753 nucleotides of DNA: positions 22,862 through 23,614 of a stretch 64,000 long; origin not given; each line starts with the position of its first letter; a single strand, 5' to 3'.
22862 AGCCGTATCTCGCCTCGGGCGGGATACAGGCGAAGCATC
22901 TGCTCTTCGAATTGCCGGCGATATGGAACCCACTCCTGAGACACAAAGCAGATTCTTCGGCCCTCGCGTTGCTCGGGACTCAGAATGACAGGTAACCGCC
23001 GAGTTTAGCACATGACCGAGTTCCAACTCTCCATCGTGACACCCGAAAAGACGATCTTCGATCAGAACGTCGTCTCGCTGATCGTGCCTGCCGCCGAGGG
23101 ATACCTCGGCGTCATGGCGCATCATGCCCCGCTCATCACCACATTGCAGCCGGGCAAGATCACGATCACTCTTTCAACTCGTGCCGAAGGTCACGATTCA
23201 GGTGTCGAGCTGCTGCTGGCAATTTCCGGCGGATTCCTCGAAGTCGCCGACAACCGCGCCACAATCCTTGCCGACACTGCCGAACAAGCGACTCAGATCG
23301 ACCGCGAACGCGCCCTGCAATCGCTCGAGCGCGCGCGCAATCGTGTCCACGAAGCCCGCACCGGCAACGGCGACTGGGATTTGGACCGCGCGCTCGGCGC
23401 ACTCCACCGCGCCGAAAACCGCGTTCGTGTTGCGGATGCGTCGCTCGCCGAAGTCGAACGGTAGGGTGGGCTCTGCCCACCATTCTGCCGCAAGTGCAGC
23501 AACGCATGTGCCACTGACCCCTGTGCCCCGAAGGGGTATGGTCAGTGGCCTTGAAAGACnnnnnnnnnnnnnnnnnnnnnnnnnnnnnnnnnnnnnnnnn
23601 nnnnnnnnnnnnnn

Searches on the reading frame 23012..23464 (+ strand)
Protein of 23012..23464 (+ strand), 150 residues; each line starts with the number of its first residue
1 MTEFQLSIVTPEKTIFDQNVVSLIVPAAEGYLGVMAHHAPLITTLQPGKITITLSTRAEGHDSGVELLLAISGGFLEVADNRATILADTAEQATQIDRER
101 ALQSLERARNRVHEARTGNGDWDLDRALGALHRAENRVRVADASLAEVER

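Call 55: find_encoding_contigs(protein=window:23012-23464:+, flank=1500, max_places=10)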
Protein window:23012-23464:+ (150 aa): 20 contigs read that carry it; 10 places shown.
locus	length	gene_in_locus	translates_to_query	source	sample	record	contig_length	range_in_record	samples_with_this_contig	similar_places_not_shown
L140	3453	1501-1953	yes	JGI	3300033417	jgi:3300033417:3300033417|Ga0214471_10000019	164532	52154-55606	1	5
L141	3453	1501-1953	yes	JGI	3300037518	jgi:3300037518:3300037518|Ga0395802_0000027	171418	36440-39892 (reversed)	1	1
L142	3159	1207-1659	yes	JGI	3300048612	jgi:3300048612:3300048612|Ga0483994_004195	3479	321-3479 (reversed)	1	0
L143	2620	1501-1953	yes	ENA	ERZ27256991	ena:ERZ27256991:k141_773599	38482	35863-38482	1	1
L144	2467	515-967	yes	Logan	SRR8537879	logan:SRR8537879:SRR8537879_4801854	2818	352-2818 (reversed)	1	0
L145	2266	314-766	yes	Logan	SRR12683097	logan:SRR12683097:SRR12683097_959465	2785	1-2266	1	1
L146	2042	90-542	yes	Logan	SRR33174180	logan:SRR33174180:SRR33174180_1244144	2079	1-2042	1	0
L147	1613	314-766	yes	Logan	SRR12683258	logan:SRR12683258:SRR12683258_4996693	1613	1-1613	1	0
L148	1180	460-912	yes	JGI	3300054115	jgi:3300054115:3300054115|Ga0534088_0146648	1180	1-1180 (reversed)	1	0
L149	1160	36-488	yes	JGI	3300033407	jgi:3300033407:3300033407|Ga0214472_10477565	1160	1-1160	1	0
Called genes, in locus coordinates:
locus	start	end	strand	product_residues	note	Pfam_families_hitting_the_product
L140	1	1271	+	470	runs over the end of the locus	PF02874:ATP-synt_ab_N, PF00006:ATP-synt_ab, PF22919:ATP-synt_VA_C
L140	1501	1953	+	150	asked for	PF02823:ATP-synt_DE_N, PF00401:ATP-synt_DE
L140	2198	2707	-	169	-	-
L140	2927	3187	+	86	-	-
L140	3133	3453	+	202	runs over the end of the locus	-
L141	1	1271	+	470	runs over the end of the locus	PF02874:ATP-synt_ab_N, PF00006:ATP-synt_ab, PF22919:ATP-synt_VA_C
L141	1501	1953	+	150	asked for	PF02823:ATP-synt_DE_N, PF00401:ATP-synt_DE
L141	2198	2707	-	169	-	-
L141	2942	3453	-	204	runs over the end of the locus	-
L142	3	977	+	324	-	?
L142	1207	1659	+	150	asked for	PF02823:ATP-synt_DE_N, PF00401:ATP-synt_DE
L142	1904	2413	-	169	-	-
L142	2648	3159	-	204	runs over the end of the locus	-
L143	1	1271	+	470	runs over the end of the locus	PF02874:ATP-synt_ab_N, PF00006:ATP-synt_ab, PF22919:ATP-synt_VA_C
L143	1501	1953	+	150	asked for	PF02823:ATP-synt_DE_N, PF00401:ATP-synt_DE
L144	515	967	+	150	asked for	PF02823:ATP-synt_DE_N, PF00401:ATP-synt_DE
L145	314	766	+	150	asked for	PF02823:ATP-synt_DE_N, PF00401:ATP-synt_DE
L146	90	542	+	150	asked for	PF02823:ATP-synt_DE_N, PF00401:ATP-synt_DE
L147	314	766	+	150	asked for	PF02823:ATP-synt_DE_N, PF00401:ATP-synt_DE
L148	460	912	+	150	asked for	PF02823:ATP-synt_DE_N, PF00401:ATP-synt_DE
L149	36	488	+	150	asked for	PF02823:ATP-synt_DE_N, PF00401:ATP-synt_DE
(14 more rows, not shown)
